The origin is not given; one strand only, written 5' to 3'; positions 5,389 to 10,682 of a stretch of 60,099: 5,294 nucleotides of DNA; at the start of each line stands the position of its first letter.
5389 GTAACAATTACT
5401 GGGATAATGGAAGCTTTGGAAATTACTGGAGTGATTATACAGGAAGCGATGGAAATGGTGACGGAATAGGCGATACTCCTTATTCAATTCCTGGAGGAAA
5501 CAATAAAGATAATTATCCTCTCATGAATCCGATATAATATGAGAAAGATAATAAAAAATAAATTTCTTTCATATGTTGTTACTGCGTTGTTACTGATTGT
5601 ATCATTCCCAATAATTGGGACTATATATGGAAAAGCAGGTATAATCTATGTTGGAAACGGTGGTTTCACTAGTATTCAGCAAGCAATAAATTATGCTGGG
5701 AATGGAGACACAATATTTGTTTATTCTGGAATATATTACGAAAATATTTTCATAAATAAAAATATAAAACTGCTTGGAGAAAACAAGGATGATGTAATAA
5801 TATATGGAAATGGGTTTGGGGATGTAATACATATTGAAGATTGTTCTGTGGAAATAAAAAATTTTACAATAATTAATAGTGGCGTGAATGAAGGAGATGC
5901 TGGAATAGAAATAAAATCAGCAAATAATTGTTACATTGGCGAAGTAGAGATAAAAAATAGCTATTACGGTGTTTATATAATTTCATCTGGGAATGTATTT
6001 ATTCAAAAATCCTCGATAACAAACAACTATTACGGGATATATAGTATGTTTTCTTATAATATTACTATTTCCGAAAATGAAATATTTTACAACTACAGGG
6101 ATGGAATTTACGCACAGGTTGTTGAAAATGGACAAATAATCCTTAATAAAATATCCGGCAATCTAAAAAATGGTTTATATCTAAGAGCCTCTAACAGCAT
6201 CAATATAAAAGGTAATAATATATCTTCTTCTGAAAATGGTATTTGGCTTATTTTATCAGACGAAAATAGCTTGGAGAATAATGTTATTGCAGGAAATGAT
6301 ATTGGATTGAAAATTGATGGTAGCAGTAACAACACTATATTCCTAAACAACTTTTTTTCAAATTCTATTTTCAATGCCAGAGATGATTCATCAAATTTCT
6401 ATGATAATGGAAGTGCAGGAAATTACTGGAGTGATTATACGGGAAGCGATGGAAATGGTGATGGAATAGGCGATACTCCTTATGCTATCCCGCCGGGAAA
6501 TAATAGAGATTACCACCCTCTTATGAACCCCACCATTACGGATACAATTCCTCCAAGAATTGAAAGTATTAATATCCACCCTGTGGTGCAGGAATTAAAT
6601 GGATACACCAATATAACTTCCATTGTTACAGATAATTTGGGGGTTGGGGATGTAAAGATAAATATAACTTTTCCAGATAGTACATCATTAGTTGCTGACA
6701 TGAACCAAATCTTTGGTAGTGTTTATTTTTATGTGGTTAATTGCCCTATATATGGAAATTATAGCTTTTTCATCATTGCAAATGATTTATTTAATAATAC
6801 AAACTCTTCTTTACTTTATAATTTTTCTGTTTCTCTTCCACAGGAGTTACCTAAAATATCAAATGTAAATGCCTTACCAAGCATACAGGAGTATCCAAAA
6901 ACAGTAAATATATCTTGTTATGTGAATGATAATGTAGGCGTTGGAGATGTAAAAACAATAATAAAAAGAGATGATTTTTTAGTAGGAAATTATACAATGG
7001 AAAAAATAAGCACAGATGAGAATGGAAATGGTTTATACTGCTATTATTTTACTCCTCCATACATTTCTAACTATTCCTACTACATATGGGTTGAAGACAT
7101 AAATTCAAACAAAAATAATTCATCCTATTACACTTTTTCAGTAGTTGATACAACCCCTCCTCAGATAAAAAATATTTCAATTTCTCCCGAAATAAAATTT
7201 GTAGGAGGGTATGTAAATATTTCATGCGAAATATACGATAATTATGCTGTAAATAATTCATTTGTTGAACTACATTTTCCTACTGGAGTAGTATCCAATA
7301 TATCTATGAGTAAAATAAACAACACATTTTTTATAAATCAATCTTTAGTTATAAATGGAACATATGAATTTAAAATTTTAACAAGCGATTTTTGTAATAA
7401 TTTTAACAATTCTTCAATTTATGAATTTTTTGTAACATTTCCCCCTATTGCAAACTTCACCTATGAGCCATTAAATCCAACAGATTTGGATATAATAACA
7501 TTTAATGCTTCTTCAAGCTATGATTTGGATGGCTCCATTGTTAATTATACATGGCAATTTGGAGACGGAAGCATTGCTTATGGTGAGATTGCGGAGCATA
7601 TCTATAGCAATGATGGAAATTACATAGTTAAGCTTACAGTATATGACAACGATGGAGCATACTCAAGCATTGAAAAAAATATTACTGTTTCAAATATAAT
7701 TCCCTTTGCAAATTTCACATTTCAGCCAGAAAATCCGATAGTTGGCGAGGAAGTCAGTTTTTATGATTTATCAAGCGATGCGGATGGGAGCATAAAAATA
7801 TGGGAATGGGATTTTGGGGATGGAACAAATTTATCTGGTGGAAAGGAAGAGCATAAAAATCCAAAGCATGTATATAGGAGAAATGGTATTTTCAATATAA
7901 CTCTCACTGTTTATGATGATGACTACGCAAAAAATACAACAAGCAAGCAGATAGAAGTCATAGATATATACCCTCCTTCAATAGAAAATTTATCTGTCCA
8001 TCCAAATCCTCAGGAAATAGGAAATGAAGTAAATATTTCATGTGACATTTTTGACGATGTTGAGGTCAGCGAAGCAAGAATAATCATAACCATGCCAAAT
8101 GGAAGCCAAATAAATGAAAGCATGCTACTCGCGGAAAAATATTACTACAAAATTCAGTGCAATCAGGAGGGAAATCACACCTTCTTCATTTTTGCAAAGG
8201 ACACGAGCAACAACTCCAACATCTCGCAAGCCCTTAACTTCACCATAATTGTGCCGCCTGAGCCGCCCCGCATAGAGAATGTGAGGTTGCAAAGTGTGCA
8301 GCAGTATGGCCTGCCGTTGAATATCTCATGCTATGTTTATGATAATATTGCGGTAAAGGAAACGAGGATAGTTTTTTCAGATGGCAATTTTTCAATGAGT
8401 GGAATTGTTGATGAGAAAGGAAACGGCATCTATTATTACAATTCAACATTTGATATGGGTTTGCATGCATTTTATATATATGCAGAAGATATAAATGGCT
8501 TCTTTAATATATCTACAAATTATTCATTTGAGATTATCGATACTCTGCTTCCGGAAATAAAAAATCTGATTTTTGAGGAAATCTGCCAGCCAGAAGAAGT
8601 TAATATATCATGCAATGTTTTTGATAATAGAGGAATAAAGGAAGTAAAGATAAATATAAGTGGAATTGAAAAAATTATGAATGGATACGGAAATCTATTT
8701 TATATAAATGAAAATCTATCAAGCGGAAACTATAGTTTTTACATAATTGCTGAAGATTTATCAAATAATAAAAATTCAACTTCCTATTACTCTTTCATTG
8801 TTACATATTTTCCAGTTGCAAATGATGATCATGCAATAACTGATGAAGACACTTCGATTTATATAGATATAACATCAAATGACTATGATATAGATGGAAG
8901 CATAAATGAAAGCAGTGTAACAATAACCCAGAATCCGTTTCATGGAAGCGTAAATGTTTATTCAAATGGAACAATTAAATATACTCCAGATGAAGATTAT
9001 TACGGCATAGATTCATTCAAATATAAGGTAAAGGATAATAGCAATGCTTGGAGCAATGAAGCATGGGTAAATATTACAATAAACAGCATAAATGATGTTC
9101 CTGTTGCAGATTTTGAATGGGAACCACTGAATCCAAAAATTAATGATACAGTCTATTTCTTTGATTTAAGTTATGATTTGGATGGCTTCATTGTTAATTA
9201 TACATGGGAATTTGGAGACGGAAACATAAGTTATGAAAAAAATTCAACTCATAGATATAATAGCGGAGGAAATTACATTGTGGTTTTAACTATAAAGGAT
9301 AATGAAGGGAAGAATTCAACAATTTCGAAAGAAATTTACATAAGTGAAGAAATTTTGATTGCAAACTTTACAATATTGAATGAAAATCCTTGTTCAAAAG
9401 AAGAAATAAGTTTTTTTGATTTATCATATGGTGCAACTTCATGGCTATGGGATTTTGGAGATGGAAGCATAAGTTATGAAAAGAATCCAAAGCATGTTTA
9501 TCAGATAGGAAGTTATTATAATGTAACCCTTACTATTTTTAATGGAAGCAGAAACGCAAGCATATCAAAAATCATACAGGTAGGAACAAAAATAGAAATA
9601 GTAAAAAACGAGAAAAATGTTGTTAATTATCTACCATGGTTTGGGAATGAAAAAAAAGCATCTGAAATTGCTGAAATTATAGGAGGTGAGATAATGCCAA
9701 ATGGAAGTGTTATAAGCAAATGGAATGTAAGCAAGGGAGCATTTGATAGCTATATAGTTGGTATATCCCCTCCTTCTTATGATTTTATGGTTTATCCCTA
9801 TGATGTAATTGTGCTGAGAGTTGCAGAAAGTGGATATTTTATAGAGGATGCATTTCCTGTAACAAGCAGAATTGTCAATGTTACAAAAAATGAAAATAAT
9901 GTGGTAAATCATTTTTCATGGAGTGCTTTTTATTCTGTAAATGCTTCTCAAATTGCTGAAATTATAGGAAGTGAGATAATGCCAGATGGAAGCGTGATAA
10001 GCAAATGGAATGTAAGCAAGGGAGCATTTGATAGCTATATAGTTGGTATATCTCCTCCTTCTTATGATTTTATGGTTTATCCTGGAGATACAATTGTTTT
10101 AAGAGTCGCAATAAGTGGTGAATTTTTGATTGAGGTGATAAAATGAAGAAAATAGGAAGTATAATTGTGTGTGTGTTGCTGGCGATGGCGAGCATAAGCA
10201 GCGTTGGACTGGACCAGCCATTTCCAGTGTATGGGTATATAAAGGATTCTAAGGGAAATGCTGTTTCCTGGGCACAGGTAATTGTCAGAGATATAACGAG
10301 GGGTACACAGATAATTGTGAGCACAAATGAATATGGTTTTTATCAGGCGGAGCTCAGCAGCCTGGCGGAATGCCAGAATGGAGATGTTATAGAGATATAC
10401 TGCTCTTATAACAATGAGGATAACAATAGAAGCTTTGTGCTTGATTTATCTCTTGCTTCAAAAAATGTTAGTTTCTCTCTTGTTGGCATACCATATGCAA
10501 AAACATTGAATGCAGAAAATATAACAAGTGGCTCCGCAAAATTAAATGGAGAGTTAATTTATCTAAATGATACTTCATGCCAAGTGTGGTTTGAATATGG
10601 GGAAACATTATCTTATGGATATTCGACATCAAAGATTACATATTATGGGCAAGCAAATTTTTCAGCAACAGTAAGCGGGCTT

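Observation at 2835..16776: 14-kb five-gene, translationally coupled surface operon bracketed by two pilin-like (class III signal peptide) proteins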

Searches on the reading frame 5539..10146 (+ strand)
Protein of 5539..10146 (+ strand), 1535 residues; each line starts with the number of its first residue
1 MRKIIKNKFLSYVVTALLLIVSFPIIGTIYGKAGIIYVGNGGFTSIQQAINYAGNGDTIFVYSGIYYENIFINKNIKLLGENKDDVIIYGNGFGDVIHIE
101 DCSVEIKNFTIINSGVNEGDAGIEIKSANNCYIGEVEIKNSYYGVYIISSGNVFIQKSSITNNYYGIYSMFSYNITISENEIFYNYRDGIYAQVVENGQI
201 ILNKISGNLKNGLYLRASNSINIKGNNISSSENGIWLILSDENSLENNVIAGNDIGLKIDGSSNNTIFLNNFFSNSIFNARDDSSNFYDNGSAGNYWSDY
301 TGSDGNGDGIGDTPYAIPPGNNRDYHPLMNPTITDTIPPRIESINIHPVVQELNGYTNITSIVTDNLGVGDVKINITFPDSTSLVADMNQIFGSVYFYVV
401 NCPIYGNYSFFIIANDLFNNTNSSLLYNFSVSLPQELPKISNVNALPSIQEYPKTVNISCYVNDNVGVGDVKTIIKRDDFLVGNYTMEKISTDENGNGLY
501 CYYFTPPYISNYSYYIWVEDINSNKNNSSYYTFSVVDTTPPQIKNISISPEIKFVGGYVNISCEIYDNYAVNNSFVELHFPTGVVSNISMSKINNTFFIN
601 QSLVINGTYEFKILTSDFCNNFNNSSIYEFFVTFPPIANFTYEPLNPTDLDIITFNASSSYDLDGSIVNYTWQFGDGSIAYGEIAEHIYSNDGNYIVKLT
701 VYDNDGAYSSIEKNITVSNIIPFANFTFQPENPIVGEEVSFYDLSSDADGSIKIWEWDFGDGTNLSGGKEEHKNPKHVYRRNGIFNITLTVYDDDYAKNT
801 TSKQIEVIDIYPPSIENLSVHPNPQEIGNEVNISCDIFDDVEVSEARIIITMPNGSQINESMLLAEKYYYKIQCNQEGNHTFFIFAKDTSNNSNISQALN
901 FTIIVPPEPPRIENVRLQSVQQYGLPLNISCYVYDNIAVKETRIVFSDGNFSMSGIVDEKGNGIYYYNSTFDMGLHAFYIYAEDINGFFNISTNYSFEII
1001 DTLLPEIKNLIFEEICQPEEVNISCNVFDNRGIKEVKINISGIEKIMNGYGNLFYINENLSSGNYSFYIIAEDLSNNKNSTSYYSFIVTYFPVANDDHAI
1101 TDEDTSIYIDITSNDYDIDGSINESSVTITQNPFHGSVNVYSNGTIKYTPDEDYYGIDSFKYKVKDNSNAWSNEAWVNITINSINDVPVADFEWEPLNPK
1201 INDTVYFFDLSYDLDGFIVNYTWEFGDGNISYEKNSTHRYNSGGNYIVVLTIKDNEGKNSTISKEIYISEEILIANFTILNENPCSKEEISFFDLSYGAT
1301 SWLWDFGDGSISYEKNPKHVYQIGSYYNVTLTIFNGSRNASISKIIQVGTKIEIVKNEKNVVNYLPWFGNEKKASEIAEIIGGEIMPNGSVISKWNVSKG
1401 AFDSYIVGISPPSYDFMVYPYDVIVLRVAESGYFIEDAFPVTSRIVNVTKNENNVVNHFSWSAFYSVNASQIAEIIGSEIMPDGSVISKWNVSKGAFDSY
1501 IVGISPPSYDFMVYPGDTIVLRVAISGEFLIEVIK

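Call 5: search_protein_families(library=pfam, proteins=[window:5539-10146:+], max_evalue=0.01)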
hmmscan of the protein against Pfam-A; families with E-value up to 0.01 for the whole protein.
window:5539-10146:+ (1535 aa): 10 families
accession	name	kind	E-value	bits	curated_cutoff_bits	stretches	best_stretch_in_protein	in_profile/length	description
PF18911.6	PKD_4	-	2e-61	204.5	27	4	635-716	3-82/85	PKD domain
PF00801.26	PKD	-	3.8e-45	152.2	23.5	4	654-709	18-73/80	PKD domain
PF05048.19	NosD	-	5.8e-28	98.2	23.6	1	113-302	14-212/212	Periplasmic copper-binding protein (NosD)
PF13229.12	Beta_helix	-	5.3e-23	81.8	25.9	2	97-250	3-158/158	Right handed beta helix region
PF17963.7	Big_9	-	2.4e-16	60.8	23.6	1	1092-1180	4-89/89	Bacterial Ig domain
PF17892.7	Cadherin_5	-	2.8e-10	40.3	26.5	1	1092-1181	5-97/98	Cadherin-like domain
PF17803.7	Cadherin_4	-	5.4e-09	36.9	25.1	1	1092-1148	14-71/71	Bacterial cadherin-like domain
PF22352.2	K319L-like_PKD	-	8.3e-08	32.6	27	1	653-717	14-84/84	K319L-like, PKD domain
PF23265.1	Ig-like_KY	-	0.00086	19.9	27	0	867-906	80-119/129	KY-like, immunoglobulin-like domain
PF17957.7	Big_7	-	0.005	17.9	24.1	0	1016-1078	15-65/70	Bacterial Ig domain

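Call 6: search_protein_families(library=ncbifam, proteins=[window:5539-10146:+], max_evalue=0.01)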
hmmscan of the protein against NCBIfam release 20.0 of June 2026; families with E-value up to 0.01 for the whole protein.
window:5539-10146:+ (1535 aa): 6 families
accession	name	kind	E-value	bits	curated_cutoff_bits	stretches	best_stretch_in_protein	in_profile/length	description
TIGR04247.1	NosD_copper_fam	subfamily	3.9e-44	150.8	300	2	46-206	1-168/377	nitrous oxide reductase family maturation protein NosD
NF012211.1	tand_rpt_95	domain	7.8e-20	70.7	90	1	1101-1191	2-94/98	tandem-95 repeat protein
TIGR00864.1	PCC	subfamily_domain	1.4e-11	41.6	1861.4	3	686-793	1022-1123/2700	polycystin cation channel protein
TIGR03804.1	para_beta_helix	repeat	1.6e-07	30.8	19.45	2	234-276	1-43/44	parallel beta-helix repeat protein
NF038112.1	myxo_dep_M36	subfamily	0.0005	17.3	1500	0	1159-1229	1355-1422/1604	myxosortase-dependent M36 family metallopeptidase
NF058578.1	CPR_pilus_PamR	equivalog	0.0007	18.6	300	0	757-795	185-226/297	pilus system RbmA-like protein PamR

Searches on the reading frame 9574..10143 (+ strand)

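Call 41: search_protein_families(library=pfam, proteins=[window:9574-10143:+], max_evalue=10)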
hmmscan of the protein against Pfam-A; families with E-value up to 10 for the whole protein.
seq(190 aa): 2 families
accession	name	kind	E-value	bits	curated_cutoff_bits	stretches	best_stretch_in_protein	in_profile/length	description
PF23794.1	Phage_Gp84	-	0.062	13.7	27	1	37-54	48-65/66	Mycobacterium phage Gp84-like protein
PF18604.6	PreAtp-grasp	-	0.35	11.9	27.5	1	168-188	8-28/94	Pre ATP-grasp domain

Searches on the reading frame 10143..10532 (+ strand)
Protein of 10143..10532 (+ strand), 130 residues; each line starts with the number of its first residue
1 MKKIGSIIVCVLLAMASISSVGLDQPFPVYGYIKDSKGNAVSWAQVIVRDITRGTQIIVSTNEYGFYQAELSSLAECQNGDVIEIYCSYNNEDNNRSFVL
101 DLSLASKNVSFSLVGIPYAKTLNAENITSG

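Call 41: search_protein_families(library=pfam, proteins=[window:10143-10532:+], max_evalue=10)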
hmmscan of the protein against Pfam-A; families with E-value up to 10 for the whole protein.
seq(130 aa): 3 families
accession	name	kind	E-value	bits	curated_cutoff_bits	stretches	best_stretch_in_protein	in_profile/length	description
PF13620.12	CarboxypepD_reg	-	0.0054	17.5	32.3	1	29-70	2-43/82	Carboxypeptidase regulatory-like domain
PF09134.16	Invasin_D3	-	0.022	15.7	33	1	33-74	28-70/98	Invasin, domain 3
PF03712.20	Cu2_monoox_C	-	0.087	12.7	23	1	53-98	70-118/157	Copper type II ascorbate-dependent monooxygenase, C-terminal domain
